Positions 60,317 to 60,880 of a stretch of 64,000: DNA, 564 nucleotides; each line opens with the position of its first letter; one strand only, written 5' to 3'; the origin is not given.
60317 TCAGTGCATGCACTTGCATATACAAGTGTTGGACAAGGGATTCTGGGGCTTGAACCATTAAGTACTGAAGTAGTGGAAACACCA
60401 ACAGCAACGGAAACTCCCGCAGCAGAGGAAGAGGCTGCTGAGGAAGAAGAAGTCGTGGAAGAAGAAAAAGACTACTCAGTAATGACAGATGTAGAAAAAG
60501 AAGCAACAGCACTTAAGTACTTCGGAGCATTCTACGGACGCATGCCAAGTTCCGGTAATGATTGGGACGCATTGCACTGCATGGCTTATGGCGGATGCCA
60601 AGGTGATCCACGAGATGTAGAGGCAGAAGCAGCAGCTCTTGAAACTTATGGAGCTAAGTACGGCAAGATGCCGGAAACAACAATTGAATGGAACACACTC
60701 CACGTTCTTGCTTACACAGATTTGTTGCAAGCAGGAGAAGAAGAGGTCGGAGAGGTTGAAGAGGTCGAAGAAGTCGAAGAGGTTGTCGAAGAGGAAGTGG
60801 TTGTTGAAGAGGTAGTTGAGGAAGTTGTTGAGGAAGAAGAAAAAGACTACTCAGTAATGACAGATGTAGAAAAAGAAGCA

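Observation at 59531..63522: Cohesin-like / dockerin-like three-gene surface module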

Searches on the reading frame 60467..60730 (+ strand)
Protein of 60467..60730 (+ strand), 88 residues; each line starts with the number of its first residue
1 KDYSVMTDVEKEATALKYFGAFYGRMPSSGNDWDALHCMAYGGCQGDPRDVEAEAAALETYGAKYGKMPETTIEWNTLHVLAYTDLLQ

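Call 34: search_solved_structures(query=A2, max_evalue=10, show_alignments=2)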
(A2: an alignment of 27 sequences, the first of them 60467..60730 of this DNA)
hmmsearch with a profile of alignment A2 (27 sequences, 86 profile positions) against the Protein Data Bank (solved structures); distinct sequences matched with E-value up to 10: 4.
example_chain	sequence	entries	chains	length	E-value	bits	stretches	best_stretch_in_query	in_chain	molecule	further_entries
8fje_A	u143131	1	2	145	6.3e-08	35.9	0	50-71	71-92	E8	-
1yt3_A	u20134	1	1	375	0.72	13.3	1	28-78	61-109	Ribonuclease D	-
2lxf_A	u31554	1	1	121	1.1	12.7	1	17-57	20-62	Uncharacterized protein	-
7e3t_A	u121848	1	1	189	1.1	12.7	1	25-75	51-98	Putative tRNA (cytidine(34)-2'-O)-methyltransferase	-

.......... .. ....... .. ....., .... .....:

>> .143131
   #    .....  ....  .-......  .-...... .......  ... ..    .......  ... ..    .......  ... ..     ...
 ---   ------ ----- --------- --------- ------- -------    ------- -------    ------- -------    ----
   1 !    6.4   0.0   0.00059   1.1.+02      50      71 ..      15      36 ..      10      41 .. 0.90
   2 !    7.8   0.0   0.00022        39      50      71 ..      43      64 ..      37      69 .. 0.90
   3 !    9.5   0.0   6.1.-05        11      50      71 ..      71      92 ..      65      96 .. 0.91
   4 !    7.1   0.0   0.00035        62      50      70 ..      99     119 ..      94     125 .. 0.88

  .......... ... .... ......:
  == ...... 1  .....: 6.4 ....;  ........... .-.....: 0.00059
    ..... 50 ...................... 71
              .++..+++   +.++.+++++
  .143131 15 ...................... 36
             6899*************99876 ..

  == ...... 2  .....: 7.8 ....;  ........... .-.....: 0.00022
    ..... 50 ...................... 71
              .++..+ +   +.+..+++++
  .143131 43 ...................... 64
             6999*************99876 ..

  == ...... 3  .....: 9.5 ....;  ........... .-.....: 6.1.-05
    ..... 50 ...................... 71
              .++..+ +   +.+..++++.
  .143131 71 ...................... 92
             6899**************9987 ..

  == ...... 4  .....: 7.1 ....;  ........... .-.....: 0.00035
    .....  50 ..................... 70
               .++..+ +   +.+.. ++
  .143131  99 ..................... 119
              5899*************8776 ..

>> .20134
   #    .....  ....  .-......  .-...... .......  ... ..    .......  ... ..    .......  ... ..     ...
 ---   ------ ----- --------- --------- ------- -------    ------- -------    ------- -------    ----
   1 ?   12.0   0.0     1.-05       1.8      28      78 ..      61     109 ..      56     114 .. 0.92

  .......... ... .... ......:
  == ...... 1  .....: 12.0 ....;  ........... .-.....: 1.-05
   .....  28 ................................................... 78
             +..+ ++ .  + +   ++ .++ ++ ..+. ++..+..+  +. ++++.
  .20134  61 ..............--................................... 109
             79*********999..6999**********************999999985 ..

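Call 40: predict_structure(alignment_id=A2)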
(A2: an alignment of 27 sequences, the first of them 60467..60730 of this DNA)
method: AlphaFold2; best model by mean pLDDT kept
length: 88 residues; sequences in the alignment: 27
mean_pLDDT: 92.0   pTM: 0.82
mean pLDDT of the five models: 92.0, 91.3, 90.7, 90.4, 89.9
residues with pLDDT >= 90: 71; 70-90: 12; 50-70: 3; < 50: 2
segments of 3 or more residues with pLDDT < 50: none
pLDDT, mean of each block of 10 residues (from residue 1): 71 97 96 96 91 96 97 96 86
secondary structure, 60 per line:
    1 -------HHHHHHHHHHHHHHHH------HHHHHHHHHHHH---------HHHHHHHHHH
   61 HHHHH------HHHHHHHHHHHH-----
elements in order: H8-23 H30-41 H51-65 H72-83

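Call 43: fold_search(model_id=the predicted structure, library=pdb)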
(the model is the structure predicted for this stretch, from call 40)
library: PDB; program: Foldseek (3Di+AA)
matches with E <= 10: 52; with E <= 0.001: 0
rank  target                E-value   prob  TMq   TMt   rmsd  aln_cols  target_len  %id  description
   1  7r49_E                1.3e+00  0.14  0.27  0.29   9.8        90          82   17  Crystal structure of the L. plantarum acyl carrier protein synthase (AcpS)in complex with D-alanyl carrier protein (Dl (released 2022-08-03)
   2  3w6e_D                2.6e+00  0.13  0.28  0.18   9.9        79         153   16  Crystal structure of catalytic domain of chitinase from Ralstonia sp. A-471 (E162Q) (released 2013-05-15)
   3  3w6f_A                3.2e+00  0.11  0.28  0.18  10.0        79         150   18  Crystal structure of catalytic domain of chitinase from Ralstonia sp. A-471 (E162Q) in complex with disaccharide (released 2013-05-15)
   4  3w6b_B                3.2e+00  0.11  0.28  0.18   9.9        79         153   18  Crystal structure of catalytic domain of chitinase from Ralstonia sp. A-471 (released 2013-05-15)
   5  3w6e_A                3.2e+00  0.11  0.28  0.18  10.0        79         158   18  Crystal structure of catalytic domain of chitinase from Ralstonia sp. A-471 (E162Q) (released 2013-05-15)
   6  9h2a_C                3.2e+00  0.06  0.24  0.12  10.8        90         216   17  AcMNPV complete basal cap (released 2025-06-04)
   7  2i39_A                3.6e+00  0.07  0.25  0.19  11.6        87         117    2  Crystal structure of Vaccinia virus N1L protein (released 2006-11-21)
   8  3w6d_A                3.8e+00  0.10  0.28  0.18  10.0        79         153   18  Crystal structure of catalytic domain of chitinase from Ralstonia sp. A-471 (E141Q) in complex with tetrasaccharide (released 2013-05-15)
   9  3w6c_A                4.4e+00  0.09  0.28  0.18  10.0        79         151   18  Crystal structure of catalytic domain of chitinase from Ralstonia sp. A-471 in complex with disaccharide (released 2013-05-15)
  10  1tlv                  4.4e+00  0.09  0.35  0.18   7.4        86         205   10  Structure of the native and inactive LicT PRD from B. subtilis (released 2005-02-08)
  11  8cjh_E                4.7e+00  0.09  0.31  0.34   7.6        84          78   13  Architecture of a PKS-NRPS hybrid megaenzyme involved in the biosynthesis of the genotoxin colibactin (released 2023-04-26)
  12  1t6j_A                4.7e+00  0.07  0.28  0.06  11.3        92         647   13  Crystal Structure of Phenylalanine Ammonia Lyase from Rhodosporidium toruloides (released 2004-10-12)
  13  3w6e_B                4.9e+00  0.12  0.40  0.28   6.5        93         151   15  Crystal structure of catalytic domain of chitinase from Ralstonia sp. A-471 (E162Q) (released 2013-05-15)
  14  3osj_C                4.9e+00  0.11  0.40  0.29  10.4       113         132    9  X-Ray Structure of Phycobilisome LCM core-membrane linker polypeptide (fragment 254-400) from Synechocystis sp. PCC 68 (released 2010-10-06)
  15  3cc9_B                4.9e+00  0.06  0.29  0.09  11.5       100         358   18  Crystal structure of Plasmodium vivax putative polyprenyl pyrophosphate synthase in complex with geranylgeranyl diphos (released 2008-03-25)
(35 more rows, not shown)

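Call 70: search_protein_representatives(alignment_id=A2)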
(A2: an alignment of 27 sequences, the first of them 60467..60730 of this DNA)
Query: 27 sequences, 86 profile positions. Proteins with E-value up to 0.001 (for the whole library): 1190; up to 1e-10: 690; up to 1e-30: 32. The best 150 are listed.
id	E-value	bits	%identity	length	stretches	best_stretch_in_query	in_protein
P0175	1.5e-166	557.2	-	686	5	3-85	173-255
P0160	4.5e-133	449.8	-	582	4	2-84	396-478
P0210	2.3e-128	434.8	-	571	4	3-85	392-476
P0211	5.2e-105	359.9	-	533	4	4-85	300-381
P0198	4.2e-100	344.2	-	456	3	3-84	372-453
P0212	3.8e-96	331.5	-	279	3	2-84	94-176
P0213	8.3e-96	330.4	-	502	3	3-84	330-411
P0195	1.7e-93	323.1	-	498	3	7-85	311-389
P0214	2.0e-85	297.2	-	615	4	3-85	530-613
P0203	2.3e-84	293.7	-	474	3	5-84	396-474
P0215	9.8e-83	288.5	-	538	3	6-85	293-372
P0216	9.5e-81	282.2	-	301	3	4-84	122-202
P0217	2.0e-75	265.1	-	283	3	2-85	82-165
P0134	1.4e-74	262.4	-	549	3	3-83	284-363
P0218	3.9e-71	251.4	-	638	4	3-81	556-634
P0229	8.0e-34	131.8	-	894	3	3-82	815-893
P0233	1.7e-31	124.4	-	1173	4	3-78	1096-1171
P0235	2.9e-30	120.4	-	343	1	2-84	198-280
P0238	1.3e-29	118.3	-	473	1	2-84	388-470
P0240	4.8e-29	116.5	-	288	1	4-84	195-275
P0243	8.5e-29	115.7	-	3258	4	6-74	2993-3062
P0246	7.2e-28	112.7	-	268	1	2-84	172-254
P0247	9.0e-28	112.4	-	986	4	25-84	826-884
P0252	4.0e-26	107.1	-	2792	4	4-78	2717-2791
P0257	4.3e-24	100.6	-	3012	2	3-81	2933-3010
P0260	1.3e-23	99.0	-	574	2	22-80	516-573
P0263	2.3e-22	95.1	-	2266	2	3-82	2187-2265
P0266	9.5e-22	93.1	-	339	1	3-83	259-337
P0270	1.3e-20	89.4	-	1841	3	31-82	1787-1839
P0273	3.8e-20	88.0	-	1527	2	12-83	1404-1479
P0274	6.4e-20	87.2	-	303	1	6-84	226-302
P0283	9.5e-19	83.5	-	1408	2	8-83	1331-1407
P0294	1.3e-17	79.9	-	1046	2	6-83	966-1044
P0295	1.3e-17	79.9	-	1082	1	3-81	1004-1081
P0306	5.0e-17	78.0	-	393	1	3-82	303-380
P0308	6.1e-17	77.7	-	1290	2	3-83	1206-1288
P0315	1.9e-16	76.1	-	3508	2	25-83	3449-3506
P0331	6.3e-16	74.4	-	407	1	4-83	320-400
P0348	1.8e-15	73.0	-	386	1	5-79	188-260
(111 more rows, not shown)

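Call 71: search_protein_families(library=pfam, proteins=[P0229, P0233, P0247, P0273, P0283, P0294, P0295, P0308], max_evalue=0.0001)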
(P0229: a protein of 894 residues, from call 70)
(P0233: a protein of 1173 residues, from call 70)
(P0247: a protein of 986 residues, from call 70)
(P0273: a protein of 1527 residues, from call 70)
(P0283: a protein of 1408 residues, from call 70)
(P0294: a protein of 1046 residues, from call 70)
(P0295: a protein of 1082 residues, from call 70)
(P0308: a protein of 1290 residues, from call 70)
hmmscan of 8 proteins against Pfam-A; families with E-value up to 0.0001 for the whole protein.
P0229 (894 aa): 0 families

P0233 (1173 aa): 4 families
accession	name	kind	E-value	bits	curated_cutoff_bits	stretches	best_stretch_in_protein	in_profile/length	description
PF13620.12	CarboxypepD_reg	-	1.2e-34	119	32.3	2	478-553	1-79/82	Carboxypeptidase regulatory-like domain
PF13715.12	CarbopepD_reg_2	-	1.3e-09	38.4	32.2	0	479-561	1-80/88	CarboxypepD_reg-like domain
PF17210.9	SdrD_B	-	1.7e-05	25.4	29.7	0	485-562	18-94/112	SdrD B-like domain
PF08400.16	phage_tail_N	-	6.2e-05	23.4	26.6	0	478-542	4-74/134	Prophage tail fibre N-terminal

P0247 (986 aa): 2 families
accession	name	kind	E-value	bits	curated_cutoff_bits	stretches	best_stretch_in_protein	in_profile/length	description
PF13620.12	CarboxypepD_reg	-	2.1e-12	47.6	32.3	1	147-223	1-73/82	Carboxypeptidase regulatory-like domain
PF13715.12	CarbopepD_reg_2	-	1.4e-05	25.5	32.2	0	148-192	1-43/88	CarboxypepD_reg-like domain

P0273 (1527 aa): 2 families
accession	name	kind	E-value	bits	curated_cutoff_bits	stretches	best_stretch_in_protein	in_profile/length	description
PF13290.12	CHB_HEX_C_1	-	7.9e-17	61.4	22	1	942-1008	2-64/67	Chitobiase/beta-hexosaminidase C-terminal domain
PF13287.12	Fn3_assoc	-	2.3e-11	44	23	1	952-1014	1-59/59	Fn3 associated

P0283 (1408 aa): 2 families
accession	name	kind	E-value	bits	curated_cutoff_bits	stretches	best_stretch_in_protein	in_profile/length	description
PF12799.13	LRR_4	-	1e-10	41.9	27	0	481-518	1-40/44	Leucine Rich repeats (2 copies)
PF13855.12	LRR_8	-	2.5e-06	27.6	27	0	482-535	2-61/61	Leucine rich repeat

P0294 (1046 aa): 2 families
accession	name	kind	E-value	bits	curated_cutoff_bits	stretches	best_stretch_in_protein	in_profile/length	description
PF00041.27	fn3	-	7.7e-12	45.7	25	1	276-354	2-81/84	Fibronectin type III domain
PF00963.24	Cohesin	-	3.5e-06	27.7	24.1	0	29-149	7-130/139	Cohesin domain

P0295 (1082 aa): 2 families
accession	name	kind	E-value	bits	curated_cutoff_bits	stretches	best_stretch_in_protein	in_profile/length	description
PF13229.12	Beta_helix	-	2.6e-10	40.6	25.9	1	129-294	5-154/158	Right handed beta helix region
PF07602.17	DUF1565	-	7.2e-08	32.5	20.3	1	62-264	15-206/257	Protein of unknown function (DUF1565)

P0308 (1290 aa): 2 families
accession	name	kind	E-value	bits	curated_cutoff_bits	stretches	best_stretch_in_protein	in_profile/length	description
PF18998.6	Flg_new_2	-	7.2e-15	55.2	23.6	2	451-505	15-72/73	Divergent InlB B-repeat domain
PF07705.17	CARDB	-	3.2e-08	34.2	22.7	1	509-639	1-101/101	CARDB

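Call 72: search_protein_families(library=pfam, proteins=[P0235, P0238, P0240, P0246, P0266, P0274, P0306, P0331, P0348, P0260], max_evalue=0.0001)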
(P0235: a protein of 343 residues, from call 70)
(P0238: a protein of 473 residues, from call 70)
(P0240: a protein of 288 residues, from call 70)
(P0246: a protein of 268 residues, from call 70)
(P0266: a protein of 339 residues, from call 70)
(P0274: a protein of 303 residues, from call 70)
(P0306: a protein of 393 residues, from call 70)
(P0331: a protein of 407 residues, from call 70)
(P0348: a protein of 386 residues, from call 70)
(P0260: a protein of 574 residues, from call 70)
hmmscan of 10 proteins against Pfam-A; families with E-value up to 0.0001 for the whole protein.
P0235 (343 aa): 2 families
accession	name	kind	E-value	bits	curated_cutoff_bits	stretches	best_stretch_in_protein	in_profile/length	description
PF00963.24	Cohesin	-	4.5e-09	37.1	24.1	1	37-145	7-125/139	Cohesin domain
PF18884.5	TSP3_bac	-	8.4e-07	29.2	25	1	296-316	1-20/22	Bacterial TSP3 repeat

P0238 (473 aa): 1 family
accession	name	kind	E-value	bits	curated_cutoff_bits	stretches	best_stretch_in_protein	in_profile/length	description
PF00082.27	Peptidase_S8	-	1e-46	160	21.8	1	60-342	2-274/288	Subtilase family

P0240 (288 aa): 1 family
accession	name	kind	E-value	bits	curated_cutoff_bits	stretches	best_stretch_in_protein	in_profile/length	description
PF00963.24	Cohesin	-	3.9e-10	40.5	24.1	1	33-147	6-130/139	Cohesin domain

P0246 (268 aa): 1 family
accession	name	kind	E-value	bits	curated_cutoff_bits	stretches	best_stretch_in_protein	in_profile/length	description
PF00963.24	Cohesin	-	2.2e-09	38.1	24.1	1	37-148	7-127/139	Cohesin domain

P0266 (339 aa): 0 families

P0274 (303 aa): 0 families

P0306 (393 aa): 1 family
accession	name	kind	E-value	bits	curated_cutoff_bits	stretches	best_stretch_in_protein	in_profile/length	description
PF13385.13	Laminin_G_3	-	9.3e-11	42.5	27.6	1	15-197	2-148/151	Concanavalin A-like lectin/glucanases superfamily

P0331 (407 aa): 0 families

P0348 (386 aa): 2 families
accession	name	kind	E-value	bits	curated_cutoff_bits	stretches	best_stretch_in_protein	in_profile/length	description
PF00963.24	Cohesin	-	2.1e-11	44.6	24.1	1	41-153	4-123/139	Cohesin domain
PF01471.23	PG_binding_1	-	7e-10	39.4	23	1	324-380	4-57/57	Putative peptidoglycan binding domain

P0260 (574 aa): 1 family
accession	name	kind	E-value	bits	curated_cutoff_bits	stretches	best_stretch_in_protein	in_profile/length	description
PF00082.27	Peptidase_S8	-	1.9e-43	149.3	21.8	1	108-407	1-288/288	Subtilase family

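Call 73: list_cluster_members(proteins=[P0238, P0243, P0233, P0306, P0348, P0283, P0295, P0273, P0252, P0260])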
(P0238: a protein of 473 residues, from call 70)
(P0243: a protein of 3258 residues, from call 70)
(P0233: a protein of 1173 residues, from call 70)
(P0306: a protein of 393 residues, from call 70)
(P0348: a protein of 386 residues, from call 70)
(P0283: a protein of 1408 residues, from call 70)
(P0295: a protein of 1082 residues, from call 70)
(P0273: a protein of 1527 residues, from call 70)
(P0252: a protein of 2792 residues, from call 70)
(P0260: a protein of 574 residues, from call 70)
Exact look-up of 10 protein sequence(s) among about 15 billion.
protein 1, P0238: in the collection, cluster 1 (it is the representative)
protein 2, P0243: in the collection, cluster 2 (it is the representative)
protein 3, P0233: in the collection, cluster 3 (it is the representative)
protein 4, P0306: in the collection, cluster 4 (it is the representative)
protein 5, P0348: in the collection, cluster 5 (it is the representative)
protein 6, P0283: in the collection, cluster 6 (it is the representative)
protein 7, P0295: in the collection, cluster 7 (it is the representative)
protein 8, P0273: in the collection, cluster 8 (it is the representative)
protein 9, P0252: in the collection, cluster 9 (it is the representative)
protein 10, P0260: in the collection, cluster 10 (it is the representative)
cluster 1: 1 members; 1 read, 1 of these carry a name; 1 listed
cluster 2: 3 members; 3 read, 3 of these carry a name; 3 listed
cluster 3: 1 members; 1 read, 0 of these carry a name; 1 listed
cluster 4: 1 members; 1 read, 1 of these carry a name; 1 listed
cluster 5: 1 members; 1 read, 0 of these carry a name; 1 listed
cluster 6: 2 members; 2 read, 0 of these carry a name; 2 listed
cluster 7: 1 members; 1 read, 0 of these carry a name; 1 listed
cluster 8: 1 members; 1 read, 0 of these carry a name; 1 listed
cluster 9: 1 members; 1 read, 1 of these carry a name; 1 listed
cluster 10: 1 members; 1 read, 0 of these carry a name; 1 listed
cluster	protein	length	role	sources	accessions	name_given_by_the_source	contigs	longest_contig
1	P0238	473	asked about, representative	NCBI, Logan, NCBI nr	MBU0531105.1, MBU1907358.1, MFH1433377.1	MAG: S8 family peptidase [Candidatus Uhrbacteria bacterium] | S8 family serine peptidase [Patescibacteria group bacterium]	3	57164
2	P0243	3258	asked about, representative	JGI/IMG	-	hypothetical protein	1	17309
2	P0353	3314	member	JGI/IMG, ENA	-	hypothetical protein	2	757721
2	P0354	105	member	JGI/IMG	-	hypothetical protein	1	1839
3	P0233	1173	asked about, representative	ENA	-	-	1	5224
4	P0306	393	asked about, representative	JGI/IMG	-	hypothetical protein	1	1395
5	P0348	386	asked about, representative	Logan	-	-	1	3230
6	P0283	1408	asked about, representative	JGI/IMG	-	-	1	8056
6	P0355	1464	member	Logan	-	-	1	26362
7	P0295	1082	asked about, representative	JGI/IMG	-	-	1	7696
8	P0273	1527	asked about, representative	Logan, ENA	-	-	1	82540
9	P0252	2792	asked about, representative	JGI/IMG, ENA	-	hypothetical protein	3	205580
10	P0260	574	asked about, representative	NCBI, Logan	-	-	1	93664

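Call 78: list_cluster_members(proteins=[P0257, P0263, P0270, P0315, P0294, P0308, P0247, P0229, P0331, P0266])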
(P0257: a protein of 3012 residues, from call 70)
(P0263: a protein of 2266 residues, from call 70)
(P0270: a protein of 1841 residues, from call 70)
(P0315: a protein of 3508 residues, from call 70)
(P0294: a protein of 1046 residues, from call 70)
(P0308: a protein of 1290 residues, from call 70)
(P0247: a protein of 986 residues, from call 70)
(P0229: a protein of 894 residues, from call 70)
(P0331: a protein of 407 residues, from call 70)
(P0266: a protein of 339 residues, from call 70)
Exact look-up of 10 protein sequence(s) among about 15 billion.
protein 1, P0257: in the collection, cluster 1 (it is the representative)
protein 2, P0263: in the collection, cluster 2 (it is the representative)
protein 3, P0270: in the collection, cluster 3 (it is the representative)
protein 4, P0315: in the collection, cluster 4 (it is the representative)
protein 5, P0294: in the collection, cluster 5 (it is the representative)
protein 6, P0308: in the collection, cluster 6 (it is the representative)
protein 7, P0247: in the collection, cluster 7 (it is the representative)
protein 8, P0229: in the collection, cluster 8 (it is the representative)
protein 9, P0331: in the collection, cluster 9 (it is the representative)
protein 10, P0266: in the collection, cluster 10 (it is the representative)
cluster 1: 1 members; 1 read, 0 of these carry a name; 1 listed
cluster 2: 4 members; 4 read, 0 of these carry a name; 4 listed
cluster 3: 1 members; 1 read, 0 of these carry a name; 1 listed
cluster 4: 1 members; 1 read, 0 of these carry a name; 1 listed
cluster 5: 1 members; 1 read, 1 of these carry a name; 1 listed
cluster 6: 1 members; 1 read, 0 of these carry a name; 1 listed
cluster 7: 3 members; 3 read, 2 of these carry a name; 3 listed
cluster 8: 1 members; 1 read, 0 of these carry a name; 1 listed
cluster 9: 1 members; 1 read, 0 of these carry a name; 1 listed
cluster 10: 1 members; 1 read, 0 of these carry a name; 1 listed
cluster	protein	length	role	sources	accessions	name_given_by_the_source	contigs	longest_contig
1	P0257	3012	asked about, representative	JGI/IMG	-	-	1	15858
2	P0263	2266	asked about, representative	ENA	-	-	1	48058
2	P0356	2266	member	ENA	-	-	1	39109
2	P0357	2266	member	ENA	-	-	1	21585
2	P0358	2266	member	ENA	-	-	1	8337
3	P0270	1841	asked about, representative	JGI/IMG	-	-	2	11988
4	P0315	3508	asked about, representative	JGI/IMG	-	-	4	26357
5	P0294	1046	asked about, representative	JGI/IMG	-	hypothetical protein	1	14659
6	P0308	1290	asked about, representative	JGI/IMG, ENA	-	-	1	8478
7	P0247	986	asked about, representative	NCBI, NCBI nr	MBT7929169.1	carboxypeptidase regulatory-like domain-containing protein, partial [Candidatus ... | carboxypeptidase regulatory-like domain-containing protein [Candidatus Peregrinibacteria ...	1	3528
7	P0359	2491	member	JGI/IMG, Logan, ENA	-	hypothetical protein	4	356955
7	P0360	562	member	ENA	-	-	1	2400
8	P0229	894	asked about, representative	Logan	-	-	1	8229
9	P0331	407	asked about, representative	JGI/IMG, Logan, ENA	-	-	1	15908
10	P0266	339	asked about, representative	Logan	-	-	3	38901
